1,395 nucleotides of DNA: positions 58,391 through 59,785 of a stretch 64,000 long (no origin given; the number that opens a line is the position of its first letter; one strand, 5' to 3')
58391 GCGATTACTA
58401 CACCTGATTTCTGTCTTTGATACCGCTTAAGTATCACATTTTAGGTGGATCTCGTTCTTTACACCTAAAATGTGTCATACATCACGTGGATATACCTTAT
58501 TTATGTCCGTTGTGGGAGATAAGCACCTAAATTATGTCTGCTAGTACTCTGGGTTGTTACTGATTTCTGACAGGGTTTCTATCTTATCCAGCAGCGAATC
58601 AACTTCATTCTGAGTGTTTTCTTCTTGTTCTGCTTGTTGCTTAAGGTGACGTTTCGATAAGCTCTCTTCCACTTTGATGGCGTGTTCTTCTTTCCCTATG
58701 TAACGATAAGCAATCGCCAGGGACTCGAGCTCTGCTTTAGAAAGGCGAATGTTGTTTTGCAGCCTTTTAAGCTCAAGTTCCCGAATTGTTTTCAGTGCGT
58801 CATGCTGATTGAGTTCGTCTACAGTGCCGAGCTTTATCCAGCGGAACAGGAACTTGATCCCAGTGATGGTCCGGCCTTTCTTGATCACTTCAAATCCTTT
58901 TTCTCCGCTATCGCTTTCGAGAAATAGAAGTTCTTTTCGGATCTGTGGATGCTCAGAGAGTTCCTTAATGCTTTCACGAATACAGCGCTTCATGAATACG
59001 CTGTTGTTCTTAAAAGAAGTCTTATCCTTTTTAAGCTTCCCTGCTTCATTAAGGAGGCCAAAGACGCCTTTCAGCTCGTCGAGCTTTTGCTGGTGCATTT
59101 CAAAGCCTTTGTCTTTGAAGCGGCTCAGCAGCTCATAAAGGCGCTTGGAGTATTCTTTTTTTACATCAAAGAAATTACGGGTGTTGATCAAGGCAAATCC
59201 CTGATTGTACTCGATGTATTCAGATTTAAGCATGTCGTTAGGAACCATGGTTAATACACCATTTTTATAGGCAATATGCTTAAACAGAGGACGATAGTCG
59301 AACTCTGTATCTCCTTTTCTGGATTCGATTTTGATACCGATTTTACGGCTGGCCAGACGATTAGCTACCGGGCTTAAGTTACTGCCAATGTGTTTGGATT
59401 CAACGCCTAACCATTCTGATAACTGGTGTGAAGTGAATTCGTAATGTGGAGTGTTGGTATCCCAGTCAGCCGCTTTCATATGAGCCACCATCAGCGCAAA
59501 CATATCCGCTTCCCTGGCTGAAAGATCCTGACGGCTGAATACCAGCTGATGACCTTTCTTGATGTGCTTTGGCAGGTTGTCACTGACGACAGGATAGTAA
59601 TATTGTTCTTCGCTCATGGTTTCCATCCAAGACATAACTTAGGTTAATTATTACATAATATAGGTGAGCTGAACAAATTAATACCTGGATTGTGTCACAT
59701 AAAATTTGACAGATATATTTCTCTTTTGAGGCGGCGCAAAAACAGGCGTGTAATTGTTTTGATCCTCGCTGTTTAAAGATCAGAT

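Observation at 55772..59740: Iteron-type plasmid replicon with the origin downstream of rep, plus a resolvase-TA-resolvase stability module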

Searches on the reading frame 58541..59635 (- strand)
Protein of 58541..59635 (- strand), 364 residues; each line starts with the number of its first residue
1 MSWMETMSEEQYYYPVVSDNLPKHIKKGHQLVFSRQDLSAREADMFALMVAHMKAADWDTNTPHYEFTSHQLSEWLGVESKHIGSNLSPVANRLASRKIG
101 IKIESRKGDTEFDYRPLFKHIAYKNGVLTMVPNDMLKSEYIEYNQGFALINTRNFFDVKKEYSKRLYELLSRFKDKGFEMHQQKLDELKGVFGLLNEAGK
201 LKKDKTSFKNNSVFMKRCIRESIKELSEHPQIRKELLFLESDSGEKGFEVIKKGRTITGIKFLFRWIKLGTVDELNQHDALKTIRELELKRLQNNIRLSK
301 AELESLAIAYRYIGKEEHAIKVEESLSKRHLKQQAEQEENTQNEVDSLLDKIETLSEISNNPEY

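Call 3: search_protein_families(library=pfam, proteins=[window:58541-59635:-], max_evalue=0.01)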
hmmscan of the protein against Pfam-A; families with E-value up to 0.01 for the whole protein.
window:58541-59635:- (364 aa): 2 families
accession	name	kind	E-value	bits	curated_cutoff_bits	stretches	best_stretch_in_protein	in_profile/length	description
PF01051.27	Rep3_N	-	3.7e-23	82.9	22.4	1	25-171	2-141/141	Initiator Replication protein, WH1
PF21205.3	Rep3_C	-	1.5e-06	28.8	21.1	1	185-264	2-59/59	Initiator Rep protein, WH2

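Call 16: search_solved_structures(query=window:58541-59617:-, max_evalue=1, show_alignments=1)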
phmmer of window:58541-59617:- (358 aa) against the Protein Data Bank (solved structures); distinct sequences matched with E-value up to 1: 0.

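Call 17: search_protein_families(library=ncbifam, proteins=[window:58541-59617:-], max_evalue=0.01)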
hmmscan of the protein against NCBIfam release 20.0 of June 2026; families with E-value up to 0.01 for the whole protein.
window:58541-59617:- (358 aa): 1 family
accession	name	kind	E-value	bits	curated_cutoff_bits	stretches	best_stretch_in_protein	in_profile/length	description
NF038290.1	repM_Acin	exception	2.1e-09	37.2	250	1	21-321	5-287/304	replication initiation protein RepM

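Call 29: find_homologous_proteins(query=window:58541-59617:-, max_evalue=0.00001)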
Query window:58541-59617:- (358 aa): 153 proteins with E <= 0.00001 among 2898 candidates; the best 120 are listed.
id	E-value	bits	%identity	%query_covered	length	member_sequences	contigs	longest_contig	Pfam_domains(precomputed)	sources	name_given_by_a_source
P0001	7.9e-231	783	99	100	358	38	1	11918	PF01051.28,PF21205.4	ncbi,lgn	ncbi:replication initiation protein [Vibrio fluvialis]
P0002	5.7e-217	738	92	100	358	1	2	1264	PF01051.28,PF21205.4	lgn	-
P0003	9.4e-215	730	92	100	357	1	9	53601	PF01051.28,PF21205.4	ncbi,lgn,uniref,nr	ncbi:RepB family plasmid replication initiator protein [Vibrio cholerae]|uniref:replication initiati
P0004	2.3e-210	716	88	100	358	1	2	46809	PF01051.28,PF21205.4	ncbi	ncbi:TPA: replication initiation protein [Vibrio parahaemolyticus]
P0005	8.0e-209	711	88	100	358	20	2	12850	PF01051.28,PF21205.4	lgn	-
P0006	2.9e-208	709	88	100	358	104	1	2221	PF01051.28,PF21205.4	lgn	-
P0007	3.4e-208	709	87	100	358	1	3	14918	PF01051.28,PF21205.4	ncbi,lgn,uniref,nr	ncbi:RepB family plasmid replication initiator protein [Vibrio sp. B172a]|uniref:replication initiat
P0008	1.6e-206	703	87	100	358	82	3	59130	PF01051.28,PF21205.4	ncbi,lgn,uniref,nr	ncbi:replication initiation protein [Vibrio parahaemolyticus]|uniref:replication initiation protein 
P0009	3.8e-206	702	85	100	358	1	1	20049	PF01051.28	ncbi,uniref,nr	ncbi:replication initiation protein [Vibrio sp. 404]|uniref:Replication initiation protein n=1 Tax=V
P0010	2.2e-205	699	86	100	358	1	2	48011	PF01051.28,PF21205.4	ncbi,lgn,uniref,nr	ncbi:RepB family plasmid replication initiator protein [Vibrio ponticus]|uniref:RepB family plasmid 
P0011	3.5e-205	699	85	100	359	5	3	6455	PF01051.28,PF21205.4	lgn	-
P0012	1.6e-204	697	86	100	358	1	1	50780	PF01051.28,PF21205.4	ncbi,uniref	ncbi:replication initiation protein [Vibrio kyushuensis]|uniref:replication initiation protein n=1 T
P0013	1.9e-204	696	85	100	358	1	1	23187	PF01051.28,PF21205.4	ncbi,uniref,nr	ncbi:replication initiation protein [Vibrio fluminensis]|uniref:replication initiation protein n=1 T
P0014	1.7e-203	693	85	100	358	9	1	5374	PF01051.28,PF21205.4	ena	-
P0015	2.3e-203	693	85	100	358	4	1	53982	PF01051.28,PF21205.4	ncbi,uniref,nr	ncbi:replication initiation protein [Vibrio scophthalmi]|uniref:replication initiation protein n=1 T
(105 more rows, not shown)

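Call 31: find_related_loci(query=A1, collection=genome_contigs, flank=3000)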
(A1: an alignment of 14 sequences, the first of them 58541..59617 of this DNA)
Query A1 (358 aa) in genome_contigs; peptide patterns used: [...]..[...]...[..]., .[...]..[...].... (x = any residue, [..] = any of these).
82 stretches matched a pattern; 45 encode a relative of the query (tblastn E <= 1e-3); 45 distinct loci.
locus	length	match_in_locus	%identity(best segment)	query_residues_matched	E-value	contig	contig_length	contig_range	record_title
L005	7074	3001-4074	97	1-358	0e+0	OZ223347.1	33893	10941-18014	MAG: uncultured Vibrio sp. isolate dc5a59a3-0758-4ddb-8ef2-4e3e72712880 genome assembly, chromosome: 38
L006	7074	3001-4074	88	1-358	0e+0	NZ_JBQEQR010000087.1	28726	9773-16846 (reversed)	Vibrio sp. WZ-1 k141_158, whole genome shotgun sequence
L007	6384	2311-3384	85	1-358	0e+0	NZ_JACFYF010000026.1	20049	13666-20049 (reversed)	Vibrio marinisediminis strain 404 NODE_26_length_20049_cov_567.862590, whole genome shotgun sequence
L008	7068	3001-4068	87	1-358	0e+0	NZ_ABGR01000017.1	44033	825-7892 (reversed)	Vibrio sp. AND4 1103602000564, whole genome shotgun sequence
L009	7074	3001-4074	86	1-358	0e+0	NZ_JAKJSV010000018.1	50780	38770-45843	Vibrio kyushuensis strain JAMM1822 JAMM1822_scaffold_16, whole genome shotgun sequence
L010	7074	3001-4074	85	1-358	0e+0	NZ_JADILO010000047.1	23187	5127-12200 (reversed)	Vibrio fluminensis strain A621 scaffold_46, whole genome shotgun sequence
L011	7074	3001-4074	86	1-358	0e+0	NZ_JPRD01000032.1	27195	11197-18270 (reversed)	Vibrio owensii CAIM 1854 = LMG 25443 strain DY05 contig_32, whole genome shotgun sequence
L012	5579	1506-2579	87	1-358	0e+0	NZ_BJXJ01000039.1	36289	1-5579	Vibrio sagamiensis NBRC 104589 sequence039, whole genome shotgun sequence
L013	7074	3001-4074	82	1-358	0e+0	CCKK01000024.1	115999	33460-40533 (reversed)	Vibrio diabolicus genome assembly VDIABv1_PRJEB5898, contig VDIABv1_Contig_4, whole genome shotgun sequence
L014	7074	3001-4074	82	1-358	0e+0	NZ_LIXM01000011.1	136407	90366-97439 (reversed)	Vibrio sp. PID17_43 contig_11, whole genome shotgun sequence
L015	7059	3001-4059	83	4-358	0e+0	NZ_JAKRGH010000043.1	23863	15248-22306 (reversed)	Vibrio sp. Of7-15 scaffold_42, whole genome shotgun sequence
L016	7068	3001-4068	80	1-358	0e+0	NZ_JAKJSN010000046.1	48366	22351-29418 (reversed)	Photobacterium japonica strain JAMM0518 JAMM0518_scaffold_39, whole genome shotgun sequence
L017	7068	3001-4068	80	1-358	0e+0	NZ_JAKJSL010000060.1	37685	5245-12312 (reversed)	Photobacterium nomapromontoriensis strain JAMM1727 JAMM1727_scaffold_45, whole genome shotgun sequence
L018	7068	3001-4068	78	1-358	0e+0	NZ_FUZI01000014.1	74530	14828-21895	Photobacterium piscicola strain NCCB 100098T, whole genome shotgun sequence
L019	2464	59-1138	78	1-358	0e+0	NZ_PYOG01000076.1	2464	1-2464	Photobacterium damselae strain ATCC 33539 CFSAN065441_76, whole genome shotgun sequence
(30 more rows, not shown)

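Call 65: search_solved_structures(query=A5, max_evalue=10, show_alignments=1)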
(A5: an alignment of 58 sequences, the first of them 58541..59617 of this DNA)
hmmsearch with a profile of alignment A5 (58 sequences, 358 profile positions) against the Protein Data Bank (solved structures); distinct sequences matched with E-value up to 10: 4.
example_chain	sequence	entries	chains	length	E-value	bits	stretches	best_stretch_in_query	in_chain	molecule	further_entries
4ap4_A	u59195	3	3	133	0.22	13.6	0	205-231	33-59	E3 UBIQUITIN LIGASE RNF4 | E3 UBIQUITIN-PROTEIN LIGASE RNF4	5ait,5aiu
4fr3_A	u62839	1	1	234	0.23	13.6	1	284-347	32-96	14-3-3 protein sigma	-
3t32_A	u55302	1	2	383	1.9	10.6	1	120-157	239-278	Aminotransferase, class I/II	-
8juj_A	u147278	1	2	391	2.4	10.2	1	120-157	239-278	Aspartate aminotransferase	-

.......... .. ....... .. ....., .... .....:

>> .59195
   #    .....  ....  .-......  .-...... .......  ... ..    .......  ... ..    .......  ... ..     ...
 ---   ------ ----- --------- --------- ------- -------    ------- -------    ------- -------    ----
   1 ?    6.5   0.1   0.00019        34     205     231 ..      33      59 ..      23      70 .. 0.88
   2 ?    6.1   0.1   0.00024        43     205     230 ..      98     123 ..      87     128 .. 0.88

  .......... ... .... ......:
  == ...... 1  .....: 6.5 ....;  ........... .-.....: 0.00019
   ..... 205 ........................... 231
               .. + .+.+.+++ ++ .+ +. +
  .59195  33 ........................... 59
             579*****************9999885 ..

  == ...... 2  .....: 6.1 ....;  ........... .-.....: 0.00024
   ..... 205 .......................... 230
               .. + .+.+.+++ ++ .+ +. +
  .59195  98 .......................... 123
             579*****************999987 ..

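Call 66: search_dna_similar(query=window:58541-59617:-, collection=plasmids, mode=protein, max_rows=40, rows=spread, max_evalue=1e-20)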
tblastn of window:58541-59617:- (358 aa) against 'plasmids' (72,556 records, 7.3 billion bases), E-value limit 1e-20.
Records with a match: 140; places in all: 166; records where one place covers at least 80% of the query: 114.
Best place of each record, by identity: >=99% 4; 95-99% 1; 80-90% 50; 60-80% 16; <60% 69.
By first word of the organism name: Vibrio 105; Photobacterium 14; Shewanella 12; Pseudoalteromonas 6; Aliivibrio 2; Salinivibrio 1.
By predicted mobility (MOB-suite, as given by PLSDB): non-mobilizable 83; mobilizable 31; conjugative 26.
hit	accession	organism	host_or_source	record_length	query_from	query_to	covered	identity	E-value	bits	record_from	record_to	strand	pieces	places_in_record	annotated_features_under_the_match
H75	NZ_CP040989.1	Vibrio furnissii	NIST Mixed Microbial RM strain,ATCC ...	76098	1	358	100%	100.0%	0e+0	707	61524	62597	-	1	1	replication initiation protein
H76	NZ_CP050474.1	Vibrio campbellii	single cell,seawater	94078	1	358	100%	88.8%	0e+0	653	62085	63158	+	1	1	replication initiation protein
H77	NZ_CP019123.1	Vibrio vulnificus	Konosirus punctatus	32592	1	358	100%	88.5%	0e+0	656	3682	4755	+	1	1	replication initiation protein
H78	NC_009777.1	Vibrio campbellii ATCC BAA-1116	-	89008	1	358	100%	88.3%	0e+0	649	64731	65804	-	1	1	replication initiation protein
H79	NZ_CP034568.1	Vibrio parahaemolyticus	seawater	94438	1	358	100%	87.2%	0e+0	648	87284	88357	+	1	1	replication initiation protein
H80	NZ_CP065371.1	Vibrio parahaemolyticus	Penaeus vannamei (Whiteleg shrimp)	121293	1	358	100%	86.9%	0e+0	645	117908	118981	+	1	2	replication initiation protein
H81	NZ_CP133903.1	Vibrio parahaemolyticus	Penaeus vannamei,Diseased shrimp,shrimp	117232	1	358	100%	86.9%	0e+0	645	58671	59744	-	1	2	replication initiation protein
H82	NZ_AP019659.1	Vibrio ponticus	-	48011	1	358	100%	86.3%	0e+0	644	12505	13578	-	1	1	replication initiation protein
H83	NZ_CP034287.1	Vibrio parahaemolyticus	Penaeus vannamei,AHPND infected ...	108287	1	358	100%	85.6%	0e+0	640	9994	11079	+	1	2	replication initiation protein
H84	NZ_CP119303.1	Vibrio parahaemolyticus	shrimp,mixed culture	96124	1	358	100%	85.6%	0e+0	640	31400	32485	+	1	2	replication initiation protein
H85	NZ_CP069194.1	Vibrio diabolicus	Litopenaeus vannamei purchased at the ...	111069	1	358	100%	85.2%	0e+0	625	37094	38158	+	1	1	replication initiation protein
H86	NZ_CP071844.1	Vibrio sp. SCSIO 43009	Galaxea fascicularis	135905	1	358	100%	81.8%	0e+0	620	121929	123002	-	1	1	replication initiation protein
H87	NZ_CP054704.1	Vibrio alginolyticus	Penaeus monodon,cell culture,post ...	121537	1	358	100%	81.6%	0e+0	618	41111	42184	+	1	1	replication initiation protein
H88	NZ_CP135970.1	Vibrio alginolyticus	Apostichopus japonicus,cell culture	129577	1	358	100%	81.6%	0e+0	617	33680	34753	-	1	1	replication initiation protein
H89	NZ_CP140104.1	Vibrio alfacsensis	Scophthalmus maximus,intestinal tract ...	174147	1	358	100%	81.0%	0e+0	606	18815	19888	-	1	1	replication initiation protein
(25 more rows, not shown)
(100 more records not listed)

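Call 70: predict_structure(alignment_id=A5)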
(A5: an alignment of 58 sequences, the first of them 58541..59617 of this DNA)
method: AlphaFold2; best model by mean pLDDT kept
length: 358 residues; sequences in the alignment: 58
mean_pLDDT: 77.5   pTM: 0.60
mean pLDDT of the five models: 77.5, 77.0, 73.4, 72.7, 72.4
residues with pLDDT >= 90: 57; 70-90: 229; 50-70: 40; < 50: 32
segments of 3 or more residues with pLDDT < 50: 1-29
pLDDT, mean of each block of 10 residues (from residue 1): 30 29 41 81 83 88 88 86 89 71 76 91 90 77 76 89 72 72 83 82 92 95 87 88 90 86 56 80 80 85 83 84 71 70 81 67
secondary structure, 60 per line:
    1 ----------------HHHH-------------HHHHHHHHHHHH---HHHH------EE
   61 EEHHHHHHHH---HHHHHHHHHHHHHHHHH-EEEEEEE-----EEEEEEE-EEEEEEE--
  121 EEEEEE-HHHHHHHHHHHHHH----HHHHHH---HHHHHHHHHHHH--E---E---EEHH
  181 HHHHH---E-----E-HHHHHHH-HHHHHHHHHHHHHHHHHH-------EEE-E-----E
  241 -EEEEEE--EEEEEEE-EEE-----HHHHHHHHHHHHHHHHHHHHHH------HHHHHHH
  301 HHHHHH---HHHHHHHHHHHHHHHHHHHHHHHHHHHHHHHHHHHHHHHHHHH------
elements in order: H17-20 H34-45 H49-52 E59-62 H63-70 H74-90 E92-98 E104-110 E112-118 E121-126 H128-141 H146-151 H155-166 H179-185 H197-203 H205-222 E230-232 E242-247 E250-256 E258-260 H266-287 H294-306 H310-352

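Call 73: fold_search(model_id=the predicted structure, library=pdb)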
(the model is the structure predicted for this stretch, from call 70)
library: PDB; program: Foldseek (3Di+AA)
matches with E <= 10: 324; with E <= 0.001: 43
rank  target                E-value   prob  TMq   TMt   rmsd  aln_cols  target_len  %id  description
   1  2z9o_B                9.3e-10  1.00  0.35  0.50   7.5       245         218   18  Crystal structure of the dimeric form of RepE in complex with the repE operator DNA (released 2007-11-27)
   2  2z9o_A                9.5e-09  1.00  0.33  0.47   8.4       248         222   18  Crystal structure of the dimeric form of RepE in complex with the repE operator DNA (released 2007-11-27)
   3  7soz_C                5.1e-08  1.00  0.44  0.65   4.4       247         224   17  Replication Initiator Protein REPE54 and cognate DNA sequence with terminal three prime phosphates chemically crosslin (released 2021-11-10)
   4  7sgc_C                2.1e-07  1.00  0.45  0.68   4.6       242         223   18  Replication Initiator Protein REPE54 and cognate DNA sequence with terminal five prime phosphates. (released 2021-10-13)
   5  2nra_C                2.6e-07  1.00  0.46  0.63   5.6       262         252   16  Crystal structure of Pi initiator protein in complex with iteron DNA (released 2006-11-14)
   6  8tip_C                2.8e-07  1.00  0.44  0.68   4.2       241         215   16  Isoreticular, interpenetrating co-crystal of Replication Initiator Protein REPE54 and symmetrical expanded duplex (31m (released 2023-08-02)
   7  8tiu_C                3.2e-07  1.00  0.44  0.70   4.2       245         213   17  Isoreticular, interpenetrating co-crystal of Replication Initiator Protein REPE54 and symmetrical expanded duplex (31m (released 2023-08-02)
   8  7uog_C                3.5e-07  1.00  0.43  0.68   4.7       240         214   18  Isoreticular, interpenetrating co-crystal of Replication Initiator Protein REPE54 and asymmetrical expanded duplex (31 (released 2023-04-19)
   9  9z55_C                3.7e-07  1.00  0.44  0.69   4.6       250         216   17  Isoreticular co-crystal 1 with asymmetrical expanded duplex (31mer) containing insert sequence CATGAGTCAT (released 2026-02-18)
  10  9yzs_C                3.7e-07  1.00  0.43  0.67   5.1       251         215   18  Isoreticular co-crystal 1 with asymmetrical expanded duplex (31mer) containing insert sequence TAATTAGGCCG and loaded  (released 2026-02-18)
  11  8aan_A                3.9e-07  1.00  0.44  0.66   4.6       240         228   18  The nucleoprotein complex of Rep protein with iteron containing dsDNA and DUE ssDNA. (released 2023-09-27)
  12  8d86_C                4.4e-07  1.00  0.44  0.69   4.1       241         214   17  Isoreticular, interpenetrating co-crystal of Replication Initiator Protein REPE54 and symmetrical expanded duplex (31m (released 2023-06-28)
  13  9yzf_C                4.6e-07  1.00  0.44  0.69   4.8       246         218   17  Isoreticular co-crystal 1 with asymmetrical expanded duplex (31mer) containing insert sequence AATTAGGCCG (released 2026-02-18)
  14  7sdp_C                4.6e-07  1.00  0.42  0.63   4.6       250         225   17  Replication Initiator Protein REPE54 and cognate DNA sequence with terminal three prime phosphates. (released 2021-10-13)
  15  9yzm_C                5.4e-07  1.00  0.42  0.66   4.7       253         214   18  Isoreticular co-crystal 1 with asymmetrical expanded duplex (31mer) containing insert sequence CTAATTAGGC and loaded w (released 2026-02-18)
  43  5tbf_B                9.9e-04  1.00  0.39  0.49   6.5       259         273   10  Crystal structure of SeMet derivatives of domain2 and domain 3 of RctB (released 2017-04-12)
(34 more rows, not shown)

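Call 78: search_protein_families(library=phrogs, proteins=[window:58541-59617:-], max_evalue=0.01)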
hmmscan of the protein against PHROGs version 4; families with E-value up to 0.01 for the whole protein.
window:58541-59617:- (358 aa): 3 families
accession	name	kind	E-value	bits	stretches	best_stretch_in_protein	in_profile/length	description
phrog_16861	-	unknown function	3.5e-188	626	1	1-358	1-358/358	-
phrog_2172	-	unknown function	2.4e-16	61.2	1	17-292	11-288/382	-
phrog_4402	-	DNA, RNA and nucleotide metabolism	9.7e-09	35.6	1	17-272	24-260/592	replication initiation protein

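Call 79: search_dna_similar(query=window:58541-59617:-, collection=phages, mode=protein, max_rows=15, max_evalue=1e-10)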
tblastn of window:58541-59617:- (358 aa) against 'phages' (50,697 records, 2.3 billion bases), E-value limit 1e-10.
No match.
